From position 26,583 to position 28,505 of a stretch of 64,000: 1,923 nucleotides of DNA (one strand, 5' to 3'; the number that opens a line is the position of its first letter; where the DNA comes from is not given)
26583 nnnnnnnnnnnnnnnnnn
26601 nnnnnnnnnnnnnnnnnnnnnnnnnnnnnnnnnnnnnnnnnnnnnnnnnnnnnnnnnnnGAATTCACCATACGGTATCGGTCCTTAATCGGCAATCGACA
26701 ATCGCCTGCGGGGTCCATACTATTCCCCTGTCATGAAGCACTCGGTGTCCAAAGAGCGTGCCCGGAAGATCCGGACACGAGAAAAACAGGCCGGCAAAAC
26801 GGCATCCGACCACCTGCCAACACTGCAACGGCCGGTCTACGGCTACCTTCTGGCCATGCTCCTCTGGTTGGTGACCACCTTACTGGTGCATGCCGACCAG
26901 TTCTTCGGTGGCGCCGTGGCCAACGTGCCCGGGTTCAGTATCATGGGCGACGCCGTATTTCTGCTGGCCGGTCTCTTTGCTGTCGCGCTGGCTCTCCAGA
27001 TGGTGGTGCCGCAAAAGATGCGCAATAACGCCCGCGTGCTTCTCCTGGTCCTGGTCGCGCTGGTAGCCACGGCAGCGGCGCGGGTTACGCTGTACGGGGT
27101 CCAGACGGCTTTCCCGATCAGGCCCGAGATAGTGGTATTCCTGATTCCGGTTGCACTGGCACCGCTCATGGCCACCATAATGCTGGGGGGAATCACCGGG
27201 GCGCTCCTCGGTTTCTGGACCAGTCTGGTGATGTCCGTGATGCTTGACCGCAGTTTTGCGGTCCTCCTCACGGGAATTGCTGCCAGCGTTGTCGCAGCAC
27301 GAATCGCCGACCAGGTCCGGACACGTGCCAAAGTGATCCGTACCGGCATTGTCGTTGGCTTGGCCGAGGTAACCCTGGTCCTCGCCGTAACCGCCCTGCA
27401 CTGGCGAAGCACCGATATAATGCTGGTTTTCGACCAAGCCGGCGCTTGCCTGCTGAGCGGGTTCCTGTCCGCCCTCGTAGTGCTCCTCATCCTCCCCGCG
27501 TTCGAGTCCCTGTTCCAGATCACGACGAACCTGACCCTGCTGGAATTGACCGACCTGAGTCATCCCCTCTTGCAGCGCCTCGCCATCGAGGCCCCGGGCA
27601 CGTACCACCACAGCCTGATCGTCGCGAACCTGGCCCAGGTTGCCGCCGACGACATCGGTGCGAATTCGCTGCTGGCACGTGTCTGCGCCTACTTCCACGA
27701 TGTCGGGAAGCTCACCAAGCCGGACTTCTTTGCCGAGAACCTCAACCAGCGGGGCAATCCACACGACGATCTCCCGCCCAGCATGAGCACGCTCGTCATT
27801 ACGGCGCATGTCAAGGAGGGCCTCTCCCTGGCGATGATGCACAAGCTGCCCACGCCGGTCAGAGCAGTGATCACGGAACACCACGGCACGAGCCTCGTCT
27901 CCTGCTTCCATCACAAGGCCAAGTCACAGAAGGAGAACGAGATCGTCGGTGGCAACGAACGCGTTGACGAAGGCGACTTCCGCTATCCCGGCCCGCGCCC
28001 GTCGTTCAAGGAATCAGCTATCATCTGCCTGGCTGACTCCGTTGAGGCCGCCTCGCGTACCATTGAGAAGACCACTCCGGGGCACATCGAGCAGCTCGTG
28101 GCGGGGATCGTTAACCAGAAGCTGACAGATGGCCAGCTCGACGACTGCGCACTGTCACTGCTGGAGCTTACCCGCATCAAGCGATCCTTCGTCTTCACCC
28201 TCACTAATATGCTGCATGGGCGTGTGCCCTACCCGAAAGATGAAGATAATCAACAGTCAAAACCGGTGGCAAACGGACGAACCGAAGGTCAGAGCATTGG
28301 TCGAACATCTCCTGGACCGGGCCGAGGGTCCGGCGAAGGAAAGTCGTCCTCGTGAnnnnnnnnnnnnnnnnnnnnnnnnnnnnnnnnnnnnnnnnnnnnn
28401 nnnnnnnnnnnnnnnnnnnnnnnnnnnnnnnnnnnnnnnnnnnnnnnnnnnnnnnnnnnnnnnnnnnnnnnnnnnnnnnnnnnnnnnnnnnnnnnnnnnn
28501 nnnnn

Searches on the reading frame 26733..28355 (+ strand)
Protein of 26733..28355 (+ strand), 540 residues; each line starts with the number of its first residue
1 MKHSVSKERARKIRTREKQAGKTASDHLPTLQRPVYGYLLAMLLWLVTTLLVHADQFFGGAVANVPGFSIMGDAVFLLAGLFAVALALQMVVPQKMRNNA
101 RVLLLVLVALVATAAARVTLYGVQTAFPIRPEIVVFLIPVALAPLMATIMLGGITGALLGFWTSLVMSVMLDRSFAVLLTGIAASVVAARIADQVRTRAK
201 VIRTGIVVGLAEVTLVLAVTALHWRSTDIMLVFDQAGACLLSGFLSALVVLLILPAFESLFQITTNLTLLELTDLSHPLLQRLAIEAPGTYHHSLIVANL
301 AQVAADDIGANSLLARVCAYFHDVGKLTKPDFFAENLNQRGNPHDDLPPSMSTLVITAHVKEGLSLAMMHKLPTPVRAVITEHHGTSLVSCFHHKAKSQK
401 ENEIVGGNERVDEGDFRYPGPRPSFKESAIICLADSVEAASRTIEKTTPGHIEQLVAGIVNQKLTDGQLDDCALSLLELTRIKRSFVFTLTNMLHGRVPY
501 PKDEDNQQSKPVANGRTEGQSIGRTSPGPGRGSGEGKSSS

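Call 8: search_protein_families(library=pfam, proteins=[window:26733-28355:+], max_evalue=0.001)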
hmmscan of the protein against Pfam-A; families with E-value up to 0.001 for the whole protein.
window:26733-28355:+ (540 aa): 2 families
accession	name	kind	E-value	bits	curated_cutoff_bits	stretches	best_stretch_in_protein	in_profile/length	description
PF07698.17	7TM-7TMR_HD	-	6.9e-25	88.5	29.4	1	70-265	4-190/190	7TM receptor with intracellular HD hydrolase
PF01966.28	HD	-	6.7e-14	52.6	22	1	290-439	1-115/116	HD domain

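Call 9: search_protein_families(library=ncbifam, proteins=[window:26733-28355:+], max_evalue=0.001)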
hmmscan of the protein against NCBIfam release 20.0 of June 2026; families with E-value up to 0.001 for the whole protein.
window:26733-28355:+ (540 aa): 4 families
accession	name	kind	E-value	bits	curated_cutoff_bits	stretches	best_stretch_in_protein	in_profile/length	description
TIGR00277.1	HDIG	domain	2.1e-19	69.2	27.6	1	287-385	2-83/84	HDIG domain-containing metalloprotein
TIGR01596.1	cas3_HD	equivalog_domain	9.5e-06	25.8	43.45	1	292-397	3-113/178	CRISPR-associated endonuclease Cas3''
TIGR03319.1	RNase_Y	equivalog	0.00028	19.5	454.35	1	291-328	331-368/514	ribonuclease Y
NF000997.0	PRK00106.1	equivalog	0.00096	17.8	937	0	292-327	353-388/535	ribonuclease Y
